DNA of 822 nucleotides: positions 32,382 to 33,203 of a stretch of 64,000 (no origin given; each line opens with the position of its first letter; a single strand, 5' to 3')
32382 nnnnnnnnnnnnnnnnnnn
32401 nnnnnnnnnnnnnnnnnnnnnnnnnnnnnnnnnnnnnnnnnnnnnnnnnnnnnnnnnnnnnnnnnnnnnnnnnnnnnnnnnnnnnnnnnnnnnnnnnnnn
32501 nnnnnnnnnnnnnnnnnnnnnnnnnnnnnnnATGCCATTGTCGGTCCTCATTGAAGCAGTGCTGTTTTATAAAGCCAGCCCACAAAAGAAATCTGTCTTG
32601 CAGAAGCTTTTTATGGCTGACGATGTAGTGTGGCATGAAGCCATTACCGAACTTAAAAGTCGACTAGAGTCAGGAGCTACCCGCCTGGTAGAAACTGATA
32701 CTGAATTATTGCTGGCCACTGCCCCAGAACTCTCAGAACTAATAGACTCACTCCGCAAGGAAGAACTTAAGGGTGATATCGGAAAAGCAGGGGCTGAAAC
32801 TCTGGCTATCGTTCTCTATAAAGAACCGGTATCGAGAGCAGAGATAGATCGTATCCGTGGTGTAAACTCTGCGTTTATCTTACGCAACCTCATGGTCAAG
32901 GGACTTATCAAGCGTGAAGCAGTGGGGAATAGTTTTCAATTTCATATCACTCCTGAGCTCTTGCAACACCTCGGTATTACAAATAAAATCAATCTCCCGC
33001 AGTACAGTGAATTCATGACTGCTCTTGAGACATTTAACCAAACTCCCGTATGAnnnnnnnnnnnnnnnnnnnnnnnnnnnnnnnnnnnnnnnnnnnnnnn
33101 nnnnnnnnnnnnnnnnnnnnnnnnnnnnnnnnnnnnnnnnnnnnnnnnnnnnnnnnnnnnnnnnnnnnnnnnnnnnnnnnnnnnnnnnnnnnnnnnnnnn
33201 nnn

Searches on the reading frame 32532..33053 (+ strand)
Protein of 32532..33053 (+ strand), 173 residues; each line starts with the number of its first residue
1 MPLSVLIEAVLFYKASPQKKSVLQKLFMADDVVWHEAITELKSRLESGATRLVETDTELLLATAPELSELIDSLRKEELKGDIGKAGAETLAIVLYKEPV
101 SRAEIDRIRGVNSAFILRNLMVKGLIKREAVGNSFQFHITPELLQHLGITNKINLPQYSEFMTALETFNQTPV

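Call 11: find_encoding_contigs(protein=window:32532-33053:+, flank=6000, max_places=10)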
Protein window:32532-33053:+ (173 aa): no gene with exactly this product is on record in the collection.

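Call 15: find_homologous_proteins(query=window:32532-33053:+, max_evalue=1e-20)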
Query window:32532-33053:+ (173 aa): 1779 proteins with E <= 1e-20 among 1930 candidates; the best 120 are listed.
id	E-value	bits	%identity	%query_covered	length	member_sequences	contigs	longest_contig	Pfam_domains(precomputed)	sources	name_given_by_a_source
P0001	7.6e-104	362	100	100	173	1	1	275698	PF04079.23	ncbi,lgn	-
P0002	5.8e-93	327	89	100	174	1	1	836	PF04079.23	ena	-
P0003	6.3e-92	324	89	99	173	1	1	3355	PF04079.23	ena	-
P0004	9.9e-91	320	88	98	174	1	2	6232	PF04079.23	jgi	jgi:segregation and condensation protein B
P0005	2.3e-76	273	74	99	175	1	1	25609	PF04079.23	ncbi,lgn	-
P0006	1.8e-75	270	74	99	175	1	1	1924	PF04079.23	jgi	jgi:segregation and condensation protein B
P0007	3.0e-75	270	74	99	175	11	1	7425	PF04079.23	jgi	-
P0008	8.3e-75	268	73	99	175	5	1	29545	PF04079.23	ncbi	-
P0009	2.1e-74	267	74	98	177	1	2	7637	PF04079.23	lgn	-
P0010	1.4e-73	264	73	98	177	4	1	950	PF04079.23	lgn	-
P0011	1.9e-73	264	73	99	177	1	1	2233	PF04079.23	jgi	jgi:segregation and condensation protein B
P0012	2.3e-73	263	73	99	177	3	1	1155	PF04079.23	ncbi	-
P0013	2.6e-73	263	73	99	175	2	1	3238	PF04079.23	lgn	-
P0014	5.1e-73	262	71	99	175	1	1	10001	PF04079.23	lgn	-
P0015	5.5e-73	262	71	98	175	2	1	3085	PF04079.23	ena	-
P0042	1.4e-70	254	70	100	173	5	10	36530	PF04079.23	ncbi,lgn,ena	-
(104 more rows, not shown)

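Call 16: find_encoding_contigs(protein=P0001, flank=3000, max_places=5)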
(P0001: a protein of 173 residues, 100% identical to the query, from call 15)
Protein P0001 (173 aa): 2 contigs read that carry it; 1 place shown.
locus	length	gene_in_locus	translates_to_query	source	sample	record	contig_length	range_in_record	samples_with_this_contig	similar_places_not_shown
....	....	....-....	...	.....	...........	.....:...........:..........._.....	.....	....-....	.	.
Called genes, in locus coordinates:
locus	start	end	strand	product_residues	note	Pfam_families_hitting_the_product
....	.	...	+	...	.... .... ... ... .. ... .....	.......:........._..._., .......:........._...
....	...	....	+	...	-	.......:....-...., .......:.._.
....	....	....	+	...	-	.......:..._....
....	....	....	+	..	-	-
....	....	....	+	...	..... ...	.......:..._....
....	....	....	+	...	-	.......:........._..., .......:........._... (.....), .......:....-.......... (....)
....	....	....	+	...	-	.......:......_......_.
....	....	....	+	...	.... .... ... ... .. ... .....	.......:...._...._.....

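Call 17: find_encoding_contigs(protein=P0004, flank=5000, max_places=5)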
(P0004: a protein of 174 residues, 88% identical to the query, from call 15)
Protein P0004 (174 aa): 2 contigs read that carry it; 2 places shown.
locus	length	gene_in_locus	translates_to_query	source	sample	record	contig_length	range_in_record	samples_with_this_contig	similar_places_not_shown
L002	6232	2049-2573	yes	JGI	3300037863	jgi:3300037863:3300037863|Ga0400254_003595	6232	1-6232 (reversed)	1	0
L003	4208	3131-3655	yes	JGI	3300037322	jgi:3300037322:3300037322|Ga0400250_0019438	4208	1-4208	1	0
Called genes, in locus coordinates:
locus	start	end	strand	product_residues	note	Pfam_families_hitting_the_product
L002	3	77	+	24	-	?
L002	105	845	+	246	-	PF02616:SMC_ScpA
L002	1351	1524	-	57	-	-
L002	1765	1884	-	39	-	-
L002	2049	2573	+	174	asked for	PF04079:SMC_ScpB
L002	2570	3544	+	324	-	PF00768:Peptidase_S11, PF13354:Beta-lactamase2 (weak)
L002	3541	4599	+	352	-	PF00953:Glycos_transf_4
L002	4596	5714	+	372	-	PF01098:FTSW_RODA_SPOVE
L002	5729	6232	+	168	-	?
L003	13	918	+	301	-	PF00883:Peptidase_M17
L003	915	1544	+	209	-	PF12917:YfbR-like, PF13023:HD_3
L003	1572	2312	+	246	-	PF02616:SMC_ScpA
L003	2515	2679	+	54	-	-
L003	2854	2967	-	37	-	-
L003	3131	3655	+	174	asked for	PF04079:SMC_ScpB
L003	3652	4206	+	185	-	?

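Call 18: find_encoding_contigs(protein=P0003, flank=5000, max_places=5)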
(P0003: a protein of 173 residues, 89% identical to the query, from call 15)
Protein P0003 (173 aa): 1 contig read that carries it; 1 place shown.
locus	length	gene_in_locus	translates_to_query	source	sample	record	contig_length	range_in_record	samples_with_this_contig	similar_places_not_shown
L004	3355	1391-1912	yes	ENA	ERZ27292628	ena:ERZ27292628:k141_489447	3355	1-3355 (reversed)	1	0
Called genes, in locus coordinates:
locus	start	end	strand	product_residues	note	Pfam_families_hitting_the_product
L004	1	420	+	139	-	?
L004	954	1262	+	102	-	-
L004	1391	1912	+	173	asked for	PF04079:SMC_ScpB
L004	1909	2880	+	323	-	PF00768:Peptidase_S11, PF13354:Beta-lactamase2 (weak)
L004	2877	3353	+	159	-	?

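Call 22: find_related_loci(query=P0001, collection=genome_contigs, flank=3000)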
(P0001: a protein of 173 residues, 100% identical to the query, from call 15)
Query P0001 (173 aa) in genome_contigs; peptide patterns used: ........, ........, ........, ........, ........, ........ (x = any residue, [..] = any of these).
191 stretches matched a pattern, but none encodes a relative of the query by tblastn (E <= 1e-3).
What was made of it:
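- Tried and rejected: The genome_contigs scan with a single ScpB found no relative (call 22).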

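Call 25: find_related_loci(query=A2, collection=genome_contigs, flank=3000)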
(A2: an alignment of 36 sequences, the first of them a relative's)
Query A2 (173 aa) in genome_contigs; peptide patterns used: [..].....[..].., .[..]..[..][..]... (x = any residue, [..] = any of these).
599 stretches matched a pattern (row limit reached: there are more); 570 encode a relative of the query (tblastn E <= 1e-3); the best 80 are kept; 80 distinct loci.
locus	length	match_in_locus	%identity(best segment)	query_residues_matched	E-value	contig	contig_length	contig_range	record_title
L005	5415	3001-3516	73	1-172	7e-84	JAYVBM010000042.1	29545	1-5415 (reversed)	MAG: Candidatus Paceibacterota bacterium isolate GL28_UP_metabat_94 GL28_UP_metabat_94_41, whole genome shotgun sequence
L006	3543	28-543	74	1-172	4e-83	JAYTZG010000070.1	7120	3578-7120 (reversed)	MAG: Candidatus Paceibacterota bacterium isolate GFS_6291 GFS_6291_69, whole genome shotgun sequence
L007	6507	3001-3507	70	1-169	7e-79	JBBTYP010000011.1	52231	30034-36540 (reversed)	MAG: Patescibacteria group bacterium isolate H41-bin057_1 H41_bin057_1_000000000011, whole genome shotgun sequence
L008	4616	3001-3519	70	1-173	8e-79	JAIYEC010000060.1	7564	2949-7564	MAG: bacterium isolate H1_MAG_00054 pond_H1_MAG_00054_000000000072, whole genome shotgun sequence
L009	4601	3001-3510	69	1-169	2e-78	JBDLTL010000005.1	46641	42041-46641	MAG: Candidatus Parcubacteria bacterium isolate lewisrun_2019_sw_WHONDRS-S19S_0014_A_bin.41 scaffold_0000127, whole geno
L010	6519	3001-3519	66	1-172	3e-76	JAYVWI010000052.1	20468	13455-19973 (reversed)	MAG: Candidatus Paceibacterota bacterium isolate GL82_DN_metabat_113 GL82_DN_metabat_113_51, whole genome shotgun sequen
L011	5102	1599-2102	66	1-168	6e-75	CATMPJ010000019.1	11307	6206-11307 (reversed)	MAG: uncultured bacterium isolate SRR3962773_bin.21_MetaWRAP_v1.3_MAG genome assembly, contig: ERZ505245.1972, whole gen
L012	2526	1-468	73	17-172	5e-75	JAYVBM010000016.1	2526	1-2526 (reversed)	MAG: Candidatus Paceibacterota bacterium isolate GL28_UP_metabat_94 GL28_UP_metabat_94_15, whole genome shotgun sequence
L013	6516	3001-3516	65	1-171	2e-72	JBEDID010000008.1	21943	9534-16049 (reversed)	MAG: Candidatus Parcubacteria bacterium isolate NASQAN2015_010_A_bin.14 scaffold_000075, whole genome shotgun sequence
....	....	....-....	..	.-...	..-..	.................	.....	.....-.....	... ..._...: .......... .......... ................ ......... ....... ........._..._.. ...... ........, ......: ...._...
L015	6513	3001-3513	63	1-170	9e-72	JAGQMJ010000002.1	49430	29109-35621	MAG: Candidatus Kaiserbacteria bacterium isolate HKST-UBA39 NODE_2_length_49430_cov_6.594087, whole genome shotgun seque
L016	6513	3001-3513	63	1-171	9e-72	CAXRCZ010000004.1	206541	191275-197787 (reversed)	MAG: Candidatus Paceibacteria bacterium isolate CJ05B_2.98 genome assembly, contig: k141_177365, whole genome shotgun se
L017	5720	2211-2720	63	1-169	2e-71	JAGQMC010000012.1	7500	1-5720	MAG: Candidatus Kaiserbacteria bacterium isolate HKST-UBA32 k127_1252865, whole genome shotgun sequence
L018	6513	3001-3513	63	1-170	1e-70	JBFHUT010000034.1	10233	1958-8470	MAG: Candidatus Paceibacteria bacterium isolate Mix_sand09.2021.07.G.23 k141_2559720_length_10233_cov_11.7321, whole gen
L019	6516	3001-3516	62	1-171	2e-70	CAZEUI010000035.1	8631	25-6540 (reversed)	MAG TPA_asm: uncultured Candidatus Saccharibacteria bacterium isolate binchicken_co53_23 genome assembly, contig: NODE_5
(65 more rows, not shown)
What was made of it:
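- Tried and rejected: It succeeded with an alignment (call 25).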

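Call 68: find_encoding_contigs(protein=P0042, flank=2500, max_places=10)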
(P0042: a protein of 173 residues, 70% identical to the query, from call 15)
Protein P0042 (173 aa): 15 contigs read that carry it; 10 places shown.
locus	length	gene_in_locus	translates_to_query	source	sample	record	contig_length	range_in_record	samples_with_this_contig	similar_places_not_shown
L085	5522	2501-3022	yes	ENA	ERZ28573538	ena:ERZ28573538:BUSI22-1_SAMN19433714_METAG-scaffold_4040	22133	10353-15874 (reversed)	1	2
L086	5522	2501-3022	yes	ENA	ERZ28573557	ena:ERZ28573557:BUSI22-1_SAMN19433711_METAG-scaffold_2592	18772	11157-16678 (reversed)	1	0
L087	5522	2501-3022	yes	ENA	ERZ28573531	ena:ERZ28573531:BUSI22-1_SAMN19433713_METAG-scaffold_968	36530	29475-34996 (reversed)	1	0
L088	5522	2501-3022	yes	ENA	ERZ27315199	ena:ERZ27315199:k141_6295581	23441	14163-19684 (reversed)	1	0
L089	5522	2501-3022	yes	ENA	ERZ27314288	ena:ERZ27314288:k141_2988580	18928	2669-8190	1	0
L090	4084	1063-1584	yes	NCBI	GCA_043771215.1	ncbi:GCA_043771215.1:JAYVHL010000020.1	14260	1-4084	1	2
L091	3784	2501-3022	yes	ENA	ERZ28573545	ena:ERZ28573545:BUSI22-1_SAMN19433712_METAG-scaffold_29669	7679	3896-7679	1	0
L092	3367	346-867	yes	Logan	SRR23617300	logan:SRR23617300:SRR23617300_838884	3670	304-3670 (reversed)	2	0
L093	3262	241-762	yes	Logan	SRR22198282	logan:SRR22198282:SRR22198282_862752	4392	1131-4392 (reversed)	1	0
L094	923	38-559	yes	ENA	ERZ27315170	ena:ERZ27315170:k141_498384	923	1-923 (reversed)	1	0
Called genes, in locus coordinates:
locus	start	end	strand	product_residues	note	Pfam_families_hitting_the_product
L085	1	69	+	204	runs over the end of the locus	PF01928:CYTH (weak)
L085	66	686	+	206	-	PF12917:YfbR-like, PF13023:HD_3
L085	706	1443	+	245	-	PF02616:SMC_ScpA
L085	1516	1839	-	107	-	-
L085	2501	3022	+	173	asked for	PF04079:SMC_ScpB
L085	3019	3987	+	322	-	PF00768:Peptidase_S11, PF13354:Beta-lactamase2 (weak)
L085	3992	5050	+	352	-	PF00953:Glycos_transf_4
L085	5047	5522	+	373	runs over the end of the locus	PF01098:FTSW_RODA_SPOVE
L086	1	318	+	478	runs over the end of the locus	PF02789:Peptidase_M17_N, PF00883:Peptidase_M17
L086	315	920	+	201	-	PF12917:YfbR-like, PF13023:HD_3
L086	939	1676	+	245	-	PF02616:SMC_ScpA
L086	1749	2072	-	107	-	-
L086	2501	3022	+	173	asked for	PF04079:SMC_ScpB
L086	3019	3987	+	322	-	PF00768:Peptidase_S11, PF13354:Beta-lactamase2 (weak)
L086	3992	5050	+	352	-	PF00953:Glycos_transf_4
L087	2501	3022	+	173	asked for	PF04079:SMC_ScpB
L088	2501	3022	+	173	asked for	PF04079:SMC_ScpB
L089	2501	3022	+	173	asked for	PF04079:SMC_ScpB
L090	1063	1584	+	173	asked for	PF04079:SMC_ScpB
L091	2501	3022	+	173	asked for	PF04079:SMC_ScpB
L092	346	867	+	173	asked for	PF04079:SMC_ScpB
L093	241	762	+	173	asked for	PF04079:SMC_ScpB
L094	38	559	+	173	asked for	PF04079:SMC_ScpB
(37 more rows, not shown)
